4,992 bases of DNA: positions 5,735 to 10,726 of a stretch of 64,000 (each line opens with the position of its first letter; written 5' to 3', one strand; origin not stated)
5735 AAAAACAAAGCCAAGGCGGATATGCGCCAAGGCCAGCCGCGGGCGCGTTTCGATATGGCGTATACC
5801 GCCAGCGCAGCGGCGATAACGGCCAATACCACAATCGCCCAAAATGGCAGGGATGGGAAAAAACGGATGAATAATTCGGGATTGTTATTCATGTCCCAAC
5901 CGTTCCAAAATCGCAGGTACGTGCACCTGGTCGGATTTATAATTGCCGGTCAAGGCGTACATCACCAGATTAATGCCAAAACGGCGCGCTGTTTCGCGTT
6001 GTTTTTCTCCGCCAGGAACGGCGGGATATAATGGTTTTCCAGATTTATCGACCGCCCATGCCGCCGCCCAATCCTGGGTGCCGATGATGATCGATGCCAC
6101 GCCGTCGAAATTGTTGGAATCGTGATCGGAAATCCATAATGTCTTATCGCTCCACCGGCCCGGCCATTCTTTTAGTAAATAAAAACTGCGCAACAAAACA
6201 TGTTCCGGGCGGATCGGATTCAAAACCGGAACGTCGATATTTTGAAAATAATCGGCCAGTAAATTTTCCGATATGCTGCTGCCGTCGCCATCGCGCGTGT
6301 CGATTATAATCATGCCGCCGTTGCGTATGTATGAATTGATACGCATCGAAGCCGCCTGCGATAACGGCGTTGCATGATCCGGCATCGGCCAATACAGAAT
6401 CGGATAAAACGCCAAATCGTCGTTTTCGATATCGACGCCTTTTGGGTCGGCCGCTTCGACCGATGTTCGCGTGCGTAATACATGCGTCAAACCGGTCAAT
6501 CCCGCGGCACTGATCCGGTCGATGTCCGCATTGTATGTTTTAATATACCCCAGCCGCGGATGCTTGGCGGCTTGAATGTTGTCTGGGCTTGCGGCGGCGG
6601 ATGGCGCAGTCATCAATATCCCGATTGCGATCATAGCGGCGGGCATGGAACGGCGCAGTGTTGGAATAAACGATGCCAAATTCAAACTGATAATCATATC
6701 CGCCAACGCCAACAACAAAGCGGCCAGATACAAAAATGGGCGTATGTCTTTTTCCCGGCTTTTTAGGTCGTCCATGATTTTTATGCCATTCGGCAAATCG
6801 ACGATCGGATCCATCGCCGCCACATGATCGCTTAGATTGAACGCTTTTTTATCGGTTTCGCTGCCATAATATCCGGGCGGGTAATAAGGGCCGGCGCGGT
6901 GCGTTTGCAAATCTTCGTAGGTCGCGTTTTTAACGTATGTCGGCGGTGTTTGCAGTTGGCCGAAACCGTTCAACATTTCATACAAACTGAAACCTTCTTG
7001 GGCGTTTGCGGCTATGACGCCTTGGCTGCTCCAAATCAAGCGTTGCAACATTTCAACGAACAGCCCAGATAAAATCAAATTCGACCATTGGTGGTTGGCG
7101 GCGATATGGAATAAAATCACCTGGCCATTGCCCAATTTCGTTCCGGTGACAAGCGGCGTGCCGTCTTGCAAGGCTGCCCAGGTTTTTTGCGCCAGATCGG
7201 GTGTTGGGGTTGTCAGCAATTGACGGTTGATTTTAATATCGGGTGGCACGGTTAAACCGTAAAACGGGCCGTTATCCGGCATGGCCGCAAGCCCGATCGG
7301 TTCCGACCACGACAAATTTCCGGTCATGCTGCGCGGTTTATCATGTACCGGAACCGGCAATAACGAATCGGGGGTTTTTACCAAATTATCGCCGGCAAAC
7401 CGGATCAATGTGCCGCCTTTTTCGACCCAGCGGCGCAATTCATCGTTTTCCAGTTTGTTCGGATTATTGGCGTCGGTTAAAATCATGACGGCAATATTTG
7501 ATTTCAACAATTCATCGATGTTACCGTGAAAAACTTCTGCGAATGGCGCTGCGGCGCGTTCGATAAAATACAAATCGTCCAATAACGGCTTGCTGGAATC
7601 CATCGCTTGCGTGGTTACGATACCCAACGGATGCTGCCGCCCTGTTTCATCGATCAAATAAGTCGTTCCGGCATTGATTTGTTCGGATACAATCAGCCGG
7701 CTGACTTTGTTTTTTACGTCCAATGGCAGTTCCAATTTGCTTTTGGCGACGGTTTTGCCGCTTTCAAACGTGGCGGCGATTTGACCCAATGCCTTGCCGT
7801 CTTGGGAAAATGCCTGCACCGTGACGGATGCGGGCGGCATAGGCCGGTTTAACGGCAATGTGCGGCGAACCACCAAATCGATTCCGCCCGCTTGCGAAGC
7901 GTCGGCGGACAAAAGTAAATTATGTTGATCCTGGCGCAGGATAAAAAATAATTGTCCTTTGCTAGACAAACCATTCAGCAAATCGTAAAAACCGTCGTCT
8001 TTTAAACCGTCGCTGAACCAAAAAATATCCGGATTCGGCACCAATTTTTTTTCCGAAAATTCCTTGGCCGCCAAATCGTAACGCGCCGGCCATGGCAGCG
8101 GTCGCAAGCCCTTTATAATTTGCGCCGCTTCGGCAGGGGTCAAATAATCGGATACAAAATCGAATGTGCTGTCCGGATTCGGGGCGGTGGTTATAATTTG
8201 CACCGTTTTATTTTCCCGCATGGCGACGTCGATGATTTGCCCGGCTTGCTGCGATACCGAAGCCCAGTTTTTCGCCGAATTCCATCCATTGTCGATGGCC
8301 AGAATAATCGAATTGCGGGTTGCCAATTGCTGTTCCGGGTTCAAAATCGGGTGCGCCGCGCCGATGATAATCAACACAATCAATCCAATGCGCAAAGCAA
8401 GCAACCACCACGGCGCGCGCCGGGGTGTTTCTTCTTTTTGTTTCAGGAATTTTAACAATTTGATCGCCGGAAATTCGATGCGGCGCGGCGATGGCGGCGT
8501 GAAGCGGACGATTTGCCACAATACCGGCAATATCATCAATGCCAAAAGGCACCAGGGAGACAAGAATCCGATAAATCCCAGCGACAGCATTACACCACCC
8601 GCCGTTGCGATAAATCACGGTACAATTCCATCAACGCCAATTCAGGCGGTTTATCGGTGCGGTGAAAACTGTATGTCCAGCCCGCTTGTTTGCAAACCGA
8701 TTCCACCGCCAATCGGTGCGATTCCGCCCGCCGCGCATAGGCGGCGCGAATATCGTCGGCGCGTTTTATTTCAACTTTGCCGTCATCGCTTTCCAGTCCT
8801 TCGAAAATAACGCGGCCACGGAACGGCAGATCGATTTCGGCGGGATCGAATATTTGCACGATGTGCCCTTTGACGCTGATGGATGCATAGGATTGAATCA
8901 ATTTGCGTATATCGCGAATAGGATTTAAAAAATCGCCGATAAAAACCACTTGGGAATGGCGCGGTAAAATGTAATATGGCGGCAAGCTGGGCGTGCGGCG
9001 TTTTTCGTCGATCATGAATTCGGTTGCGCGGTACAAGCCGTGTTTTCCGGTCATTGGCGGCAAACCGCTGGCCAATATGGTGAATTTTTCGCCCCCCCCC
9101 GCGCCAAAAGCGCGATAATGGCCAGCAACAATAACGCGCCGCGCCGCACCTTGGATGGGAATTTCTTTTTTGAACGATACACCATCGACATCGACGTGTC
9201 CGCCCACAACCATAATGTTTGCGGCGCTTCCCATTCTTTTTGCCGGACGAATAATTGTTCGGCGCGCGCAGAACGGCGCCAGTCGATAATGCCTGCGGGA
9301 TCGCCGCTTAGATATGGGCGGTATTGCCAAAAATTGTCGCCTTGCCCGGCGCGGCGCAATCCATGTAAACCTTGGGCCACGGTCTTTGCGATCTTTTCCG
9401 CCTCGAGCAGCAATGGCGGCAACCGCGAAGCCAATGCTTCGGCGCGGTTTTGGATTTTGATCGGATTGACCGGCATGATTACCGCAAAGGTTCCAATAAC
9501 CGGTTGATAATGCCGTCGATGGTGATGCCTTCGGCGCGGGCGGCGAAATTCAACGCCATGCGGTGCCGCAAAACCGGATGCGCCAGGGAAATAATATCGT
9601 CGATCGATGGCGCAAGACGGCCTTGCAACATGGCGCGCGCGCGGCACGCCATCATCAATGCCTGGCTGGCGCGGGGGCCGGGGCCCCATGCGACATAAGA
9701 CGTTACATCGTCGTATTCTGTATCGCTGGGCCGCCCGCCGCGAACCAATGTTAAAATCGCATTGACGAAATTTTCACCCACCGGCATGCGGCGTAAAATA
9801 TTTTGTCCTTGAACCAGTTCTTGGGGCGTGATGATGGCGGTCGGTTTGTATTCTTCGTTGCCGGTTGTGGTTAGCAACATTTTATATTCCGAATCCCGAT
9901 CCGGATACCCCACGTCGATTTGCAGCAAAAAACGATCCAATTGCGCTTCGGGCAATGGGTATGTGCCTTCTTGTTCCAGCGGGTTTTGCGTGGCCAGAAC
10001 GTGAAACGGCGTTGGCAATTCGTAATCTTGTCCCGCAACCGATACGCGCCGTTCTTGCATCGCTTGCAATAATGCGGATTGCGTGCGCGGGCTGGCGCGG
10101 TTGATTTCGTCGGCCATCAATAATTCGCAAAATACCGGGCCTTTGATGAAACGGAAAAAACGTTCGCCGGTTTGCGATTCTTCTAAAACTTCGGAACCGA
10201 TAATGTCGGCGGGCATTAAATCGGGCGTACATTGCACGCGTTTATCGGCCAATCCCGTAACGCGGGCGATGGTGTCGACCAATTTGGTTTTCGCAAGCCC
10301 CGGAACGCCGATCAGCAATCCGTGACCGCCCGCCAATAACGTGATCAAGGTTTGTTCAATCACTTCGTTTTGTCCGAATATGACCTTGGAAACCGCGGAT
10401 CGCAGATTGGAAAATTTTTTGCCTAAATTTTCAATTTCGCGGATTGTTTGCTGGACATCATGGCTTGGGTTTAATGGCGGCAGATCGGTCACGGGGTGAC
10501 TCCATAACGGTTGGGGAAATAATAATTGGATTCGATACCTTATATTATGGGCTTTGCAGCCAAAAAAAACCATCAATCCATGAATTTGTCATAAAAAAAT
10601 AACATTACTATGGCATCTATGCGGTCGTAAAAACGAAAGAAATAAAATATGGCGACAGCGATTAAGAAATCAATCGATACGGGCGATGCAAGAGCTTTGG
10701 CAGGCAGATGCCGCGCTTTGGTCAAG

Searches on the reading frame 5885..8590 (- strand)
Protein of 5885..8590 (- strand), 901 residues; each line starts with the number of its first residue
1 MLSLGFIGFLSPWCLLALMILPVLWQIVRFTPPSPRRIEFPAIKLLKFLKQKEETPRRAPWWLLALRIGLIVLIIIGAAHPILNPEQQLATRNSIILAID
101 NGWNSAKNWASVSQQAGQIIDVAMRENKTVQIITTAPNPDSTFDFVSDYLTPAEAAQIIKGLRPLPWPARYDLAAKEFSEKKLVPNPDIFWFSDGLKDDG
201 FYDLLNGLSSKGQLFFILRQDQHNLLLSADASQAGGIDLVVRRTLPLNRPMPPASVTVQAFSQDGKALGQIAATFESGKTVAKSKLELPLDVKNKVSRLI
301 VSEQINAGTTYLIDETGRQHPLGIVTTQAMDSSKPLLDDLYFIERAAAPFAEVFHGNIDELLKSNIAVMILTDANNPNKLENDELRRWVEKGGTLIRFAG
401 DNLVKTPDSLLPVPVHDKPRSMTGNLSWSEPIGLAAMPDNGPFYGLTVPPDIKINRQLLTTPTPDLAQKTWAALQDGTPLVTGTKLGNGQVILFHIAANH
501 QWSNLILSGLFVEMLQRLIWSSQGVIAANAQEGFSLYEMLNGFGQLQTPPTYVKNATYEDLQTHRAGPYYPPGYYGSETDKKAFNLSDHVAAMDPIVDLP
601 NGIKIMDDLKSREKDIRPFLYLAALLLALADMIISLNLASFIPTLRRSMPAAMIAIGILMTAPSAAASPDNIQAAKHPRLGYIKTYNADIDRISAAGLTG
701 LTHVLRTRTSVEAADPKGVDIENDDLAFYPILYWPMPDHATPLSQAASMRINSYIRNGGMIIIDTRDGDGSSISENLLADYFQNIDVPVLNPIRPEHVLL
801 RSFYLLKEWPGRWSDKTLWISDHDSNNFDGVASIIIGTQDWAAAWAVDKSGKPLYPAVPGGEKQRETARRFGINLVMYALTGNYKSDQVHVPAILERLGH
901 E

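Call 51: search_protein_families(library=pfam, proteins=[window:5885-8590:-], max_evalue=0.00001)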
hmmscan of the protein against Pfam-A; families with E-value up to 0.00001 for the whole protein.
window:5885-8590:- (901 aa): 2 families
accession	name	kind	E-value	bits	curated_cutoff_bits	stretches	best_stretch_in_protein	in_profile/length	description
PF13709.12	DUF4159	-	5.5e-46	157.1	25.9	1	679-880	1-202/202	Domain of unknown function (DUF4159)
PF07584.16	BatA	-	6.2e-19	68.6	25.9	1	7-81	2-77/77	Aerotolerance regulator N-terminal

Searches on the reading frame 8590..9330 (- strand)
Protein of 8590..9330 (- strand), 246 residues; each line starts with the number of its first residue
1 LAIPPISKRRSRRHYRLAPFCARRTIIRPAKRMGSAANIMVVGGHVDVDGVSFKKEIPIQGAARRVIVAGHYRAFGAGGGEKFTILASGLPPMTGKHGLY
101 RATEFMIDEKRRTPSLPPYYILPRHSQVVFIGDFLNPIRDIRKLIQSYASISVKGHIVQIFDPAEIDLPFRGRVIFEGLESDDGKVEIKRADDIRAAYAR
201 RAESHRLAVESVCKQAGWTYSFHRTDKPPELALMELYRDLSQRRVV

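Call 51: search_protein_families(library=pfam, proteins=[window:8590-9330:-], max_evalue=0.00001)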
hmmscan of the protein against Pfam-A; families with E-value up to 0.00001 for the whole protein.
window:8590-9330:- (246 aa): 1 family
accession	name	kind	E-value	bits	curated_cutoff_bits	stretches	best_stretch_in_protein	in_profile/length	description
PF01882.25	DUF58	-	2.9e-08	33.6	23.4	1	122-206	131-214/216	Protein of unknown function DUF58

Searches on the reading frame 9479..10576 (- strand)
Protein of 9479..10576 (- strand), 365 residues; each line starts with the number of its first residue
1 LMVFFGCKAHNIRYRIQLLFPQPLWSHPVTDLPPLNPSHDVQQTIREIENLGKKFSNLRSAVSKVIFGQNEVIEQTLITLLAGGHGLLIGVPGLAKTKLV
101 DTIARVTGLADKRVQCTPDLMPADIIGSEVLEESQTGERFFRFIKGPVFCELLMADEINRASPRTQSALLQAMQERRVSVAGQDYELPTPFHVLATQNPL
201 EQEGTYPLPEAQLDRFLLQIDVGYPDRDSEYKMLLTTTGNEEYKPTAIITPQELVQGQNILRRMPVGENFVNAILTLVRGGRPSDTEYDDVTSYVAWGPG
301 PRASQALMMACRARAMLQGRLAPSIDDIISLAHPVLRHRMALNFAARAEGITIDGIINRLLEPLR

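Call 51: search_protein_families(library=pfam, proteins=[window:9479-10576:-], max_evalue=0.00001)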
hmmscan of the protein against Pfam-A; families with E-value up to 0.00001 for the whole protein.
window:9479-10576:- (365 aa): 4 families
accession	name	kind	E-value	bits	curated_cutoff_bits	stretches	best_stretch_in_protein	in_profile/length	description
PF07726.17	AAA_3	-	7.8e-57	191.2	27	1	85-218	1-131/131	ATPase family associated with various cellular activities (AAA)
PF17863.7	AAA_lid_2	-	9.1e-15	54.6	22.7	1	292-359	6-73/74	AAA lid domain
PF07728.20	AAA_5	-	6.5e-13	49.3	22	1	87-216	3-139/139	AAA domain (dynein-related subfamily)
PF20030.5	bpMoxR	-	5.9e-11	42.3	27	1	58-238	6-182/205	MoxR domain in the MoxR-vWA-beta-propeller ternary systems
